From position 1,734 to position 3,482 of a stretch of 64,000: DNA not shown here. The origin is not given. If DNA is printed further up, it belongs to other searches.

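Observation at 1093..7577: DUF92 / B12-radical-SAM / GGR-like reductase / flavin reductase / methyltransferase / SRPBCC / KAS operon: uncharacterised lipid or polyketide-tailoring cluster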

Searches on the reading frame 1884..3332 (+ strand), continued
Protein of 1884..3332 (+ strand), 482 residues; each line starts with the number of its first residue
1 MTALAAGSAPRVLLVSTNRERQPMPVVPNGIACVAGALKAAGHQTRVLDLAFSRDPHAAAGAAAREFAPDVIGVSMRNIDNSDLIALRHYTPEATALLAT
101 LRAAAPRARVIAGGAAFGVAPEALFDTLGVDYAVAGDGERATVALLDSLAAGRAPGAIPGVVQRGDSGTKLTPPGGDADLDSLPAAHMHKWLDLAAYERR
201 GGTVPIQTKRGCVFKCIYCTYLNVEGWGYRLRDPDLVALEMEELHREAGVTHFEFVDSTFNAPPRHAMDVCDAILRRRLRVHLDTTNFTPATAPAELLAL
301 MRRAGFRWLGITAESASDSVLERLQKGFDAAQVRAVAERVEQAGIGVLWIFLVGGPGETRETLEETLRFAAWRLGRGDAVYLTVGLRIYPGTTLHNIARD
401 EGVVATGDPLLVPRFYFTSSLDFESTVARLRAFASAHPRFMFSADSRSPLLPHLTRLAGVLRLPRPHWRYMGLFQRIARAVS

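Call 21: find_related_loci(query=A2, collection=genome_contigs, flank=10000)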
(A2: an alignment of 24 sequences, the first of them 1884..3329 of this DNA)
Query A2 (482 aa) in genome_contigs; peptide patterns used: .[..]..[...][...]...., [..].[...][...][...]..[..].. (x = any residue, [..] = any of these).
599 stretches matched a pattern (row limit reached: there are more); 588 encode a relative of the query (tblastn E <= 1e-3); the best 80 are kept; 80 distinct loci.
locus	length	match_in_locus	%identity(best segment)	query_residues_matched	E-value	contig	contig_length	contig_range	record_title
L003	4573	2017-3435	77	10-482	0e+0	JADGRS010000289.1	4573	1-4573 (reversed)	MAG: Burkholderiales bacterium isolate Chersky.9_13 contig-100_6412, whole genome shotgun sequence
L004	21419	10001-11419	76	10-482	0e+0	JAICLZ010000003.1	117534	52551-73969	MAG: Gemmatimonadaceae bacterium isolate LS_ISSM_2_bin.92 k141_3691954_length_117534_cov_29.1912, whole genome shotgun s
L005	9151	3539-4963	76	8-482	0e+0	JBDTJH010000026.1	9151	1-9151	MAG: Gemmatimonadaceae bacterium isolate cluster2_bin.48 k127_1762727, whole genome shotgun sequence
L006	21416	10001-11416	77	8-479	0e+0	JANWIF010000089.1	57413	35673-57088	MAG: Gemmatimonadaceae bacterium isolate CRAIB_MAG34 c_000000061824, whole genome shotgun sequence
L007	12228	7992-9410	77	10-482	0e+0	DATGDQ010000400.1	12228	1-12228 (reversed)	MAG TPA_asm: Gemmatimonadaceae bacterium isolate SMAG_U9678 k141_240229, whole genome shotgun sequence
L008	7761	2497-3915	77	10-482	0e+0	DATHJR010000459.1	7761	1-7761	MAG TPA_asm: Gemmatimonadaceae bacterium isolate SMAG_U12557 k141_174103, whole genome shotgun sequence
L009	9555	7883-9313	77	3-479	0e+0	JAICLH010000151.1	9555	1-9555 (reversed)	MAG: Gemmatimonadaceae bacterium isolate GZL_HY_2_bin.132 k141_3217552_length_9555_cov_12.1695, whole genome shotgun seq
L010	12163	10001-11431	76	3-479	0e+0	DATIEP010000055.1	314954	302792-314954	MAG TPA_asm: Gemmatimonadaceae bacterium isolate SMAG_U16372 k141_1934638, whole genome shotgun sequence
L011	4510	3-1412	77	10-479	0e+0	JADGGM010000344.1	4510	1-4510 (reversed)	MAG: Gemmatimonadaceae bacterium isolate HOG34 NODE_12478_length_4510_cov_9.551349, whole genome shotgun sequence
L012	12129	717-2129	75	10-480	0e+0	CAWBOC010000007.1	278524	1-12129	MAG: uncultured Gemmatimonadaceae bacterium isolate MFD09206.bin.1.40 genome assembly, contig: contig_22100, whole genom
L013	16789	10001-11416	75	11-482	0e+0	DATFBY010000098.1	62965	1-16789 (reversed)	MAG TPA_asm: Gemmatimonadaceae bacterium isolate SMAG_U8540 k141_1199284, whole genome shotgun sequence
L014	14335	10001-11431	74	4-480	0e+0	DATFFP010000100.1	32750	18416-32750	MAG TPA_asm: Gemmatimonadaceae bacterium isolate SMAG_U8639 k141_2020192, whole genome shotgun sequence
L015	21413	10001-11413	72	10-481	0e+0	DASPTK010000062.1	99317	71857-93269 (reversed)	MAG TPA_asm: Gemmatimonadaceae bacterium isolate SMAG_U12275 k141_1769642, whole genome shotgun sequence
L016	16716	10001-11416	75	11-482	0e+0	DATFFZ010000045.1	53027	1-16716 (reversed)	MAG TPA_asm: Gemmatimonadaceae bacterium isolate SMAG_U8649 k141_1871518, whole genome shotgun sequence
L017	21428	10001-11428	73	5-480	0e+0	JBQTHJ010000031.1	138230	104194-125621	MAG: Gemmatimonadaceae bacterium isolate SAR11 c_000000028492, whole genome shotgun sequence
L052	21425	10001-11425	69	6-481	0e+0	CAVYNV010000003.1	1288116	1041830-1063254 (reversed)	MAG: uncultured Gemmatimonadales bacterium isolate MFD09222.bin.1.129 genome assembly, contig: contig_62548, whole genom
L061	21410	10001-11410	43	11-481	4e-117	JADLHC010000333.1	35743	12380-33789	MAG: Planctomycetia bacterium isolate SJ466 c_000001895939, whole genome shotgun sequence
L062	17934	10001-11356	42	11-476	3e-115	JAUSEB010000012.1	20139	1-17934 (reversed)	MAG: Armatimonadota bacterium isolate E14_maxbin.151 E14_k141_1390155, whole genome shotgun sequence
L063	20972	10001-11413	41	11-481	4e-114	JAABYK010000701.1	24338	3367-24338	MAG: candidate division KSB1 bacterium isolate CS3-K085 K_merged_R1_(paired)_contig_147761, whole genome shotgun sequenc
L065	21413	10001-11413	41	8-479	2e-108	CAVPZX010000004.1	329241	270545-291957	MAG: Nitrospirota bacterium isolate MFD03726.bin.1.73 genome assembly, contig: contig_59403, whole genome shotgun sequen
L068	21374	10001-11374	40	11-469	4e-105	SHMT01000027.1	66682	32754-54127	MAG: Candidatus Scalindua sp. SCAELEC01 407, whole genome shotgun sequence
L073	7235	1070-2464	40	11-476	2e-103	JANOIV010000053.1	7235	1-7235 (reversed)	MAG: Desulfobulbaceae bacterium isolate SOY_63_metabat_116 SOY_63_k141_229949, whole genome shotgun sequence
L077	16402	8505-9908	39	11-479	6e-102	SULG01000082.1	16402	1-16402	MAG: Candidatus Jettenia ecosi isolate J2 contig00260, whole genome shotgun sequence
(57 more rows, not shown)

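Call 25: search_protein_families(library=pfam, proteins=[L065:11377-12498:+, L065:9463-9954:+, L065:9047-9466:+, L073:4799-5413:+, L063:8923-9987:+, L063:7906-8916:+, L062:13981-15846:+, L061:11413-12723:+, L068:8013-9893:+, L077:5488-7161:+], max_evalue=0.001)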
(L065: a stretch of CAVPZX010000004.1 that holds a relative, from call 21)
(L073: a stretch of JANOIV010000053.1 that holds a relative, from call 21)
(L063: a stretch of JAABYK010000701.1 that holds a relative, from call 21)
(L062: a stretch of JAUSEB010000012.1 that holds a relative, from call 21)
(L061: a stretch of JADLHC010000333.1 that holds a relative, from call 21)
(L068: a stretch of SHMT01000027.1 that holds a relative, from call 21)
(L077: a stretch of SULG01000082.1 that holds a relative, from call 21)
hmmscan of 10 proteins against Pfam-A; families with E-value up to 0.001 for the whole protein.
L065:11377-12498:+ (373 aa): 5 families
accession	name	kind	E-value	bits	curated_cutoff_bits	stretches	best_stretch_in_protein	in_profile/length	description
PF02797.21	Chal_sti_synt_C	-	1.9e-20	73.8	27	1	233-371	2-148/151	Chalcone and stilbene synthases, C-terminal domain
PF08541.16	ACP_syn_III_C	-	1.1e-15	58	26.6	1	284-371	4-89/90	3-Oxoacyl-[acyl-carrier-protein (ACP)] synthase III C terminal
PF08392.18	FAE1_CUT1_RppA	-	2.3e-15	57.2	27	1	25-225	7-204/290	FAE1/Type III polyketide synthase-like protein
PF00195.25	Chal_sti_synt_N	-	2.6e-12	47.1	27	1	94-225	89-222/225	Chalcone and stilbene synthases, N-terminal domain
PF08545.16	ACP_syn_III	-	2.4e-05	24.6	24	1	164-227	5-64/80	3-Oxoacyl-[acyl-carrier-protein (ACP)] synthase III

L065:9463-9954:+ (163 aa): 1 family
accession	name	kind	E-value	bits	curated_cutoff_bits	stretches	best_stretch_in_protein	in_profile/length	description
PF09917.15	DUF2147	-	3e-37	128.1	27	1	38-160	1-112/112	Uncharacterized protein conserved in bacteria (DUF2147)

L065:9047-9466:+ (139 aa): 2 families
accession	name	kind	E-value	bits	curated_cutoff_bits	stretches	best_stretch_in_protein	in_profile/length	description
PF13473.12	Cupredoxin_1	-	4.9e-14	52.7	27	1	15-126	6-102/104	Cupredoxin-like domain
PF00127.26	Copper-bind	-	1.8e-11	44.8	21.2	1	39-128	5-98/99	Copper binding proteins, plastocyanin/azurin family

L073:4799-5413:+ (204 aa): 2 families
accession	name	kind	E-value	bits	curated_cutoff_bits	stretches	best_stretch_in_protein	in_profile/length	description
PF03358.20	FMN_red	-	3.2e-10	40.2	24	1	17-151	18-146/152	NADPH-dependent FMN reductase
PF00258.30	Flavodoxin_1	-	1e-05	26.1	25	1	6-128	1-130/143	Flavodoxin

L063:8923-9987:+ (354 aa): 9 families
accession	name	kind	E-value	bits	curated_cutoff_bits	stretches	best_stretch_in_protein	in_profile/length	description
PF22578.2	GGR_cat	-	3.4e-09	36.9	27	1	180-238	12-76/88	Geranylgeranyl reductase catalytic domain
PF01494.25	FAD_binding_3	-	5.2e-09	36.2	22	0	4-38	2-34/349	FAD binding domain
PF01266.30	DAO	-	7.7e-09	36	27.9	1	5-41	1-35/353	FAD dependent oxidoreductase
PF05834.18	Lycopene_cycl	-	3.3e-06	26.9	23.4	0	5-40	1-36/380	Lycopene cyclase protein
PF13450.12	NAD_binding_8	-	5e-06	27.1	21.9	1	8-47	1-38/68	NAD(P)-binding Rossmann-like domain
PF03486.20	HI0933_like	-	2.4e-05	24.4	50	1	5-41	2-36/244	HI0933-like protein Rossmann domain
PF01946.23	Thi4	-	0.00015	21.5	26.2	1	4-41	18-54/235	Thi4 family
PF07992.20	Pyr_redox_2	-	0.00042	20.3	26.1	0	4-54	1-50/291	Pyridine nucleotide-disulphide oxidoreductase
PF12831.13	FAD_oxidored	-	0.00084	19.2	27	0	5-41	1-35/416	FAD dependent oxidoreductase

L063:7906-8916:+ (336 aa): 1 family
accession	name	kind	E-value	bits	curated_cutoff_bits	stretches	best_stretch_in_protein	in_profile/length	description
PF01040.23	UbiA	-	3.3e-18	66.3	34.2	1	25-267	2-226/250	UbiA prenyltransferase family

L062:13981-15846:+ (621 aa): 2 families
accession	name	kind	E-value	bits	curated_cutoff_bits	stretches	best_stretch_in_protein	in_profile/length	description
PF00082.27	Peptidase_S8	-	1.3e-51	176.1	21.8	1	143-402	2-288/288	Subtilase family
PF22148.1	Fervidolysin_NPro-like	-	5.9e-19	68.7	21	1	25-98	10-81/81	Fervidolysin N-terminal prodomain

L061:11413-12723:+ (436 aa): 9 families
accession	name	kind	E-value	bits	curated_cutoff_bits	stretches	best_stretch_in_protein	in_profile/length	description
PF01494.25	FAD_binding_3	-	1.2e-25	90.9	22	1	5-308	2-308/349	FAD binding domain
PF05834.18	Lycopene_cycl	-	3.4e-05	23.5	23.4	0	6-35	1-32/380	Lycopene cyclase protein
PF07992.20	Pyr_redox_2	-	5.9e-05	23.1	26.1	1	5-39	1-36/291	Pyridine nucleotide-disulphide oxidoreductase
PF13450.12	NAD_binding_8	-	6e-05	23.7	21.9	1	9-37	1-29/68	NAD(P)-binding Rossmann-like domain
PF12831.13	FAD_oxidored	-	6.7e-05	22.8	27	1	6-173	1-151/416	FAD dependent oxidoreductase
PF08491.16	SE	-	8e-05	22.3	20.1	1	159-314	2-160/276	Squalene epoxidase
PF01266.30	DAO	-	0.00016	21.8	27.9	1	6-39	1-34/353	FAD dependent oxidoreductase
PF00070.33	Pyr_redox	-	0.00018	22.4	22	1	7-61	2-55/82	Pyridine nucleotide-disulphide oxidoreductase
PF04820.20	Trp_halogenase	-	0.0002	20.8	21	0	6-60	1-58/458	Tryptophan halogenase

L068:8013-9893:+ (626 aa): 2 families
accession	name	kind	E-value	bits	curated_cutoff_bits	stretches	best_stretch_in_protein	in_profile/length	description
PF00920.27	ILVD_EDD_N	-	1.2e-128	429.2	27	1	45-366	1-315/316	Dihydroxy-acid/6-phosphogluconate dehydratase N-terminal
PF24877.1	ILV_EDD_C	-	2.9e-74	249.1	27.7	1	415-614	2-191/191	Dihydroxy-acid/6-phosphogluconate dehydratase C-terminal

L077:5488-7161:+ (557 aa): 17 families
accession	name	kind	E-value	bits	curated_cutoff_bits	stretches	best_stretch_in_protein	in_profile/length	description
PF00515.34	TPR_1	-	4.3e-61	200.8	27.8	6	269-302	1-34/34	Tetratricopeptide repeat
PF07719.23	TPR_2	-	9.3e-47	153.7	27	4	270-302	2-34/34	Tetratricopeptide repeat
PF13414.12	TPR_11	-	1.3e-46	156.4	26.8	5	310-351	1-42/42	TPR repeat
PF13181.12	TPR_8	-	8.5e-40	132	25.7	3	303-335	1-33/34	Tetratricopeptide repeat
PF13371.12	TPR_9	-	1.4e-36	124.8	35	5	381-445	5-69/73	Tetratricopeptide repeat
PF13431.12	TPR_17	-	9e-36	119.6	24.4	2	292-323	2-33/34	Tetratricopeptide repeat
PF13432.12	TPR_16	-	3.9e-20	72.4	32.7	0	410-472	2-64/65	Tetratricopeptide repeat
PF13428.12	TPR_14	-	6.5e-18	63.9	23.5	0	372-412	2-42/44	Tetratricopeptide repeat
PF13369.12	Transglut_core2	-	4.8e-17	62.3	23.5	1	89-185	2-100/155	Transglutaminase-like superfamily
PF13424.12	TPR_12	-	3.5e-15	56.4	30.1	0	269-332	3-74/77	Tetratricopeptide repeat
PF13174.12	TPR_6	-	1.6e-12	47.6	26.3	0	441-470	2-31/33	Tetratricopeptide repeat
PF14559.12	TPR_19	-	2.8e-07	31.2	25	0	388-426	8-46/68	Tetratricopeptide repeat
PF13429.12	TPR_15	-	6.2e-07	29.6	26.2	0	413-471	121-178/280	Tetratricopeptide repeat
PF24575.1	TPR_Slam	-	2.5e-05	25.1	35.2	0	228-305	8-83/104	Surface lipoprotein assembly modifier, N-terminal TPR repeats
PF25575.1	TPR_BSK1_C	-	9.5e-05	22.7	42.2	0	285-341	58-115/118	Serine/threonine-protein kinase BSK1-like, TPR repeats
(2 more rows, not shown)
